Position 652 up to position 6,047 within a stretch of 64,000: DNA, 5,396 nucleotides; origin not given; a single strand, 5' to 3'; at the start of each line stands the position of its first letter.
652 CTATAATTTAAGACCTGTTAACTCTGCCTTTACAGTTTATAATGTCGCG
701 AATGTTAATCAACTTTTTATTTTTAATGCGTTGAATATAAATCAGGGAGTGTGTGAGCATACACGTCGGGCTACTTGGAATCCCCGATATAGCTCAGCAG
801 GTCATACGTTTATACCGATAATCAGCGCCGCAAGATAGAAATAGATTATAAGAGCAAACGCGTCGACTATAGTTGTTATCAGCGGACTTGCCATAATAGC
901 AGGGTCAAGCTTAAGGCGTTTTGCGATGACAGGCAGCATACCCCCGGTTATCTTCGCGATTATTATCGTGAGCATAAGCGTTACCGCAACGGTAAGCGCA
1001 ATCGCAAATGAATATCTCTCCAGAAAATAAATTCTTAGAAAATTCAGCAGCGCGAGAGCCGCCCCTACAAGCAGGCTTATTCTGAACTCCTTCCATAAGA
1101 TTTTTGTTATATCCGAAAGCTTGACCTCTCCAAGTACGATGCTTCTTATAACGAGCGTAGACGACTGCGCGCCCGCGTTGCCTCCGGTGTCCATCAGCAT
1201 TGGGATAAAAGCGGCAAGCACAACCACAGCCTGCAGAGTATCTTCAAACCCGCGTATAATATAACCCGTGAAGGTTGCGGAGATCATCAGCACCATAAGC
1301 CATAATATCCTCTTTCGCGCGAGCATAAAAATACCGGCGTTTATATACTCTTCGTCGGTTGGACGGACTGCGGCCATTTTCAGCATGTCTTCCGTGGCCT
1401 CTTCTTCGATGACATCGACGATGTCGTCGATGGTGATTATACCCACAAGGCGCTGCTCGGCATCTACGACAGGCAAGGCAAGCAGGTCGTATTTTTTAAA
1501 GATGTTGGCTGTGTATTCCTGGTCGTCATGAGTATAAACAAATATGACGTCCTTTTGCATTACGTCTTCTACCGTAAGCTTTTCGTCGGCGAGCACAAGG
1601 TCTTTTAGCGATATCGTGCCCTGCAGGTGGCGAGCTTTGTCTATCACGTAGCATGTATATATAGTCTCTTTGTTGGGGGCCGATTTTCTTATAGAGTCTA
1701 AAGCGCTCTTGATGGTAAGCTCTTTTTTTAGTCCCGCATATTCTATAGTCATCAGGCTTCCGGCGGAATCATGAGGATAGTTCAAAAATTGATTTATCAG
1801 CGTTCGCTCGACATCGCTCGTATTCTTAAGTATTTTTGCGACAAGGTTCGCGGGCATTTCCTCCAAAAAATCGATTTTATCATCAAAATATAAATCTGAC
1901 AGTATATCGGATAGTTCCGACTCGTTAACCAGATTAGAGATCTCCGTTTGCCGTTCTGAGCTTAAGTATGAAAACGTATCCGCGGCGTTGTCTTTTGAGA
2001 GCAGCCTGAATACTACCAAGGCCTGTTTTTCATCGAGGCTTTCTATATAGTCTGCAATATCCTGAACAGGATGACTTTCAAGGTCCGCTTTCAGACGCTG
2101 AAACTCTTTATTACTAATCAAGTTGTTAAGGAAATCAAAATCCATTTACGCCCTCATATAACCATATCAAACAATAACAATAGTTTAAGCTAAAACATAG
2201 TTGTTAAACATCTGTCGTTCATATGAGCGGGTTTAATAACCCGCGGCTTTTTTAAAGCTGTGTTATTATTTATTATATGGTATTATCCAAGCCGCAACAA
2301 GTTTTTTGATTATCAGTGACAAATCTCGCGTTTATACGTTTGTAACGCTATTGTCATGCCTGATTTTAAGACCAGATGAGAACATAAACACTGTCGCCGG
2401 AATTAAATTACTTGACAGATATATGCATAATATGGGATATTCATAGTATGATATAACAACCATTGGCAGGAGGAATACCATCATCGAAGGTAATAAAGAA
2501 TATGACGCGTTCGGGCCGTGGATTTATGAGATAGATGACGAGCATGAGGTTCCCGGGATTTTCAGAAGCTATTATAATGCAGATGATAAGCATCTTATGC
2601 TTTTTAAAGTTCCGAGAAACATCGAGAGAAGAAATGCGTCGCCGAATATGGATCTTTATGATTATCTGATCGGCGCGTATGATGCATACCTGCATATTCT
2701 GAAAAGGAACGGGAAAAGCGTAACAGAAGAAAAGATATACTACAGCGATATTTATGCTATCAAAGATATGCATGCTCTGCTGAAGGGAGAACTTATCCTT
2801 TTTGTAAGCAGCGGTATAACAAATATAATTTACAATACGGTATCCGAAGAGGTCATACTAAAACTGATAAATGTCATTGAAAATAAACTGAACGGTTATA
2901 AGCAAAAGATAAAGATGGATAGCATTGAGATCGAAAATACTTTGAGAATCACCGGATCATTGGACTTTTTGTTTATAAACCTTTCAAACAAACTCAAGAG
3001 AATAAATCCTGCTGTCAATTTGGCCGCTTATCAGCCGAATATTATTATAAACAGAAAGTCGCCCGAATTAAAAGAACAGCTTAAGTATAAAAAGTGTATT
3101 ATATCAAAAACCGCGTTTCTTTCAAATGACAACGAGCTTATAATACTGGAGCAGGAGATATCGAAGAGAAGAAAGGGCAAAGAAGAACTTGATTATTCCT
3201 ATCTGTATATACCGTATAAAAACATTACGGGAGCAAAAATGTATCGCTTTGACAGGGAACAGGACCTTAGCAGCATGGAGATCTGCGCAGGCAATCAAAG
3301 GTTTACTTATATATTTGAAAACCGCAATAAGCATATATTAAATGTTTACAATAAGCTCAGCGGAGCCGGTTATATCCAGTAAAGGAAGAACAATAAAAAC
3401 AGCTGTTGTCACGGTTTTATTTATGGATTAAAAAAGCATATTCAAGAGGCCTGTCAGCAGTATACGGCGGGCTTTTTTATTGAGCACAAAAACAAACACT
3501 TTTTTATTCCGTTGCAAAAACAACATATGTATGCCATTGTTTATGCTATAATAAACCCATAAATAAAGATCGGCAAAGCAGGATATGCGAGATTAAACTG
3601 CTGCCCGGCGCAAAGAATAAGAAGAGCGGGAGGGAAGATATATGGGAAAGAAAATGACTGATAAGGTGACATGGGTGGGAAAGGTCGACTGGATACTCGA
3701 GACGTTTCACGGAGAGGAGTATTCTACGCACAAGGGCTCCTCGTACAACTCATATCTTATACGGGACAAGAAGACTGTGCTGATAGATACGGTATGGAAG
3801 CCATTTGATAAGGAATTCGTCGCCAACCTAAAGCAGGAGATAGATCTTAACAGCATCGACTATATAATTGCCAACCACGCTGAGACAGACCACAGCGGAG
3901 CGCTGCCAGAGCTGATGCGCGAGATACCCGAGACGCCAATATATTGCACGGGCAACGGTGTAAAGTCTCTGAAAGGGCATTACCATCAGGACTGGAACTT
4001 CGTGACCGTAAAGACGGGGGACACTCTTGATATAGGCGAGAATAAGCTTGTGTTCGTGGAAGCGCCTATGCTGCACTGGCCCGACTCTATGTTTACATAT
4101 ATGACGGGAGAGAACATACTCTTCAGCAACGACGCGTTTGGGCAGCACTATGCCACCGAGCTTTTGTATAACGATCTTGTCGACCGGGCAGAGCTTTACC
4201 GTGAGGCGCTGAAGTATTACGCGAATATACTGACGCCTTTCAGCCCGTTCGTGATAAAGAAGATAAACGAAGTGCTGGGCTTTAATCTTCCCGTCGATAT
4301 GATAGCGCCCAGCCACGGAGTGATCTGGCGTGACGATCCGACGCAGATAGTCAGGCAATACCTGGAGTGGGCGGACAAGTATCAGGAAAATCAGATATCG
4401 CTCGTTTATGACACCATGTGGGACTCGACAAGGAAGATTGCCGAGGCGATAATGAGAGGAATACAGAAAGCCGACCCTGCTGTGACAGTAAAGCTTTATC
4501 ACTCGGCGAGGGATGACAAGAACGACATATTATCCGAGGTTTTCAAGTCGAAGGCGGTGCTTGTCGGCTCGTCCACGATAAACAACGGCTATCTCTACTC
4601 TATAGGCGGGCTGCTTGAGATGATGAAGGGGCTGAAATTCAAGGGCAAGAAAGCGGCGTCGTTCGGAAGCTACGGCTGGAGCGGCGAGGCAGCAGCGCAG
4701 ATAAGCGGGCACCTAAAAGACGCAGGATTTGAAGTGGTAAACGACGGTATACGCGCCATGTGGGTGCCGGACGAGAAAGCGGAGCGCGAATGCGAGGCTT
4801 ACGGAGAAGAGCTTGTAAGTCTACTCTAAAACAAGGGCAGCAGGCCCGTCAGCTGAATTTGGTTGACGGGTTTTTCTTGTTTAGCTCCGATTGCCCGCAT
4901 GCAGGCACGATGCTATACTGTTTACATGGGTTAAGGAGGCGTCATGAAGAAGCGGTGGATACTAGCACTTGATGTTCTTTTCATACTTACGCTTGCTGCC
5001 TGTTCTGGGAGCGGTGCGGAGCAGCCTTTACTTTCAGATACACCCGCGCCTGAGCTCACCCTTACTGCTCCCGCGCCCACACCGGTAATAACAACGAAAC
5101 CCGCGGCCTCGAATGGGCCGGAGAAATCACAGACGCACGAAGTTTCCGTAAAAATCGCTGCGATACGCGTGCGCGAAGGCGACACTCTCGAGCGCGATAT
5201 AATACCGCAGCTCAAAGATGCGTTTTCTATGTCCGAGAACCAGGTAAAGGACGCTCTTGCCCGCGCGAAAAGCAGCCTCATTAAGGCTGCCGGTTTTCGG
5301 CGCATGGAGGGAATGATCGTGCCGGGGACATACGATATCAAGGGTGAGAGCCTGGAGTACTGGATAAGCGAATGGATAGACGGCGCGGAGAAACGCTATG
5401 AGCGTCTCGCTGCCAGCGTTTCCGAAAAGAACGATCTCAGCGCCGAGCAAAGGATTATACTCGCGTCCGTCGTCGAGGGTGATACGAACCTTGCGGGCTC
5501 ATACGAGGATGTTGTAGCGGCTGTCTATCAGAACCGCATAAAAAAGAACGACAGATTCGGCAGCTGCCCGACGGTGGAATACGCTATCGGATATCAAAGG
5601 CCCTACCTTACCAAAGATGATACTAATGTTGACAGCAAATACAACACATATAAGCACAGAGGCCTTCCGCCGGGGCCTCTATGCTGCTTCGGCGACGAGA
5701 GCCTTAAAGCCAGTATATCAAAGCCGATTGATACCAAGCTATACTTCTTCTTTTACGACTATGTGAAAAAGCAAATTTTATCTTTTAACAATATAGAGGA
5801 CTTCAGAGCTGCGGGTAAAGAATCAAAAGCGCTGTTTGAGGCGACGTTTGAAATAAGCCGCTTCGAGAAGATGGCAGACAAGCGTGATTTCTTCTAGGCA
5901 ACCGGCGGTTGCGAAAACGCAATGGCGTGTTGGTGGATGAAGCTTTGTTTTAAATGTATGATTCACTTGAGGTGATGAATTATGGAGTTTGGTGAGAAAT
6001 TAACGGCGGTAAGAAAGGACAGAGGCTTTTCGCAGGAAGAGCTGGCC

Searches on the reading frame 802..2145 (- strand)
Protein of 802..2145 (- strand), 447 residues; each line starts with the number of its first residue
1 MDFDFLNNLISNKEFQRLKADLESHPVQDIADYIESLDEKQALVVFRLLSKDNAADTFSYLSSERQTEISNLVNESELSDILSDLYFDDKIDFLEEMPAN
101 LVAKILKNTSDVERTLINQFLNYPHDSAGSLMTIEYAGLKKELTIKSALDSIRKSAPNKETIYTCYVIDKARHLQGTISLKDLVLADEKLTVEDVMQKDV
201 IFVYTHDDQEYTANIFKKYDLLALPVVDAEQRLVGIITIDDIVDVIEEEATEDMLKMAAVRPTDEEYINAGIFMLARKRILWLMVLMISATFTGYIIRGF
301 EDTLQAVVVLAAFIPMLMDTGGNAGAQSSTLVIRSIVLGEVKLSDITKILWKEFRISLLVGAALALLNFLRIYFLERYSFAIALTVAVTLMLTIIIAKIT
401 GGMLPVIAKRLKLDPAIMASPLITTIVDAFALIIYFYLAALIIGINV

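Call 32: search_protein_families(library=pfam, proteins=[window:802-2145:-], max_evalue=0.00001)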
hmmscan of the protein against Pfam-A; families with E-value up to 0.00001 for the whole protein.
window:802-2145:- (447 aa): 3 families
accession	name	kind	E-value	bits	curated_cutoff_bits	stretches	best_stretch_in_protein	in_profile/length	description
PF01769.21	MgtE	-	4.9e-36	124.2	27.6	1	314-437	1-124/125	Divalent cation transporter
PF03448.22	MgtE_N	-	2.7e-24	86.1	25.9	1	27-126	3-102/102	MgtE intracellular N domain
PF00571.33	CBS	-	1.7e-16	60.7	24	1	192-247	1-56/57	CBS domain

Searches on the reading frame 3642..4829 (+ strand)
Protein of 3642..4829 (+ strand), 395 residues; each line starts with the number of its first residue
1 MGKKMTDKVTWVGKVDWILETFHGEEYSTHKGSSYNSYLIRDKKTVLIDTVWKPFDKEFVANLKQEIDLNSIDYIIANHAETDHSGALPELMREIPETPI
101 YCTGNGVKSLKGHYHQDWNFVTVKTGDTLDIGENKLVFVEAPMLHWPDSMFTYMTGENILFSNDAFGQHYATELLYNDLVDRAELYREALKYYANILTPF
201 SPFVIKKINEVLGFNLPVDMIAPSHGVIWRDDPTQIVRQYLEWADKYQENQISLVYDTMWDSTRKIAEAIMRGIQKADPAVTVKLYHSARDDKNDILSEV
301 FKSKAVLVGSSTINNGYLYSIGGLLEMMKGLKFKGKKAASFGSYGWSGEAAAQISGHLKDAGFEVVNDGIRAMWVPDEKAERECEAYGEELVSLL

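Call 32: search_protein_families(library=pfam, proteins=[window:3642-4829:+], max_evalue=0.00001)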
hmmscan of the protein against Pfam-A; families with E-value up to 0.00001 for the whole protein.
window:3642-4829:+ (395 aa): 4 families
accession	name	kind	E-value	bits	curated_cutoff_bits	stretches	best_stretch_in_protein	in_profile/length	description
PF19583.5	ODP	-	3.9e-19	69.7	27.2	1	35-226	3-194/194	ODP family beta lactamase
PF00753.33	Lactamase_B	-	4e-15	56.7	22.7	1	34-169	5-154/196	Metallo-beta-lactamase superfamily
PF00258.30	Flavodoxin_1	-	5.6e-14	52.9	25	1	254-384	1-139/143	Flavodoxin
PF12706.13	Lactamase_B_2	-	1e-07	32.2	27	1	45-147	2-116/200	Beta-lactamase superfamily domain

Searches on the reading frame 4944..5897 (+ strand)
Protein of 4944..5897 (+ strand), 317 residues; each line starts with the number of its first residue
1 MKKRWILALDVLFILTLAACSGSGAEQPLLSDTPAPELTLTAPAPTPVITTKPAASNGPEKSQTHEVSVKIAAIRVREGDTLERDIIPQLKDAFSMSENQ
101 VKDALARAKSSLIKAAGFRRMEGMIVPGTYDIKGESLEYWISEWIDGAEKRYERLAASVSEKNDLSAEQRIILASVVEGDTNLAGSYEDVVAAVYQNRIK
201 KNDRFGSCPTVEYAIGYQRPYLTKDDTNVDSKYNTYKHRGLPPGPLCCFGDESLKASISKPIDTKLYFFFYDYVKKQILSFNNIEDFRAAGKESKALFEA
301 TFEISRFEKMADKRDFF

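Call 32: search_protein_families(library=pfam, proteins=[window:4944-5897:+], max_evalue=0.00001)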
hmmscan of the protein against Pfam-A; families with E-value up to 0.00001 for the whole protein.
window:4944-5897:+ (317 aa): 1 family
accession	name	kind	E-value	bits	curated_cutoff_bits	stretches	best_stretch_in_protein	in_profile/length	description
PF02618.21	YceG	-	1.4e-37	130.2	32.4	1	73-273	70-255/275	YceG-like family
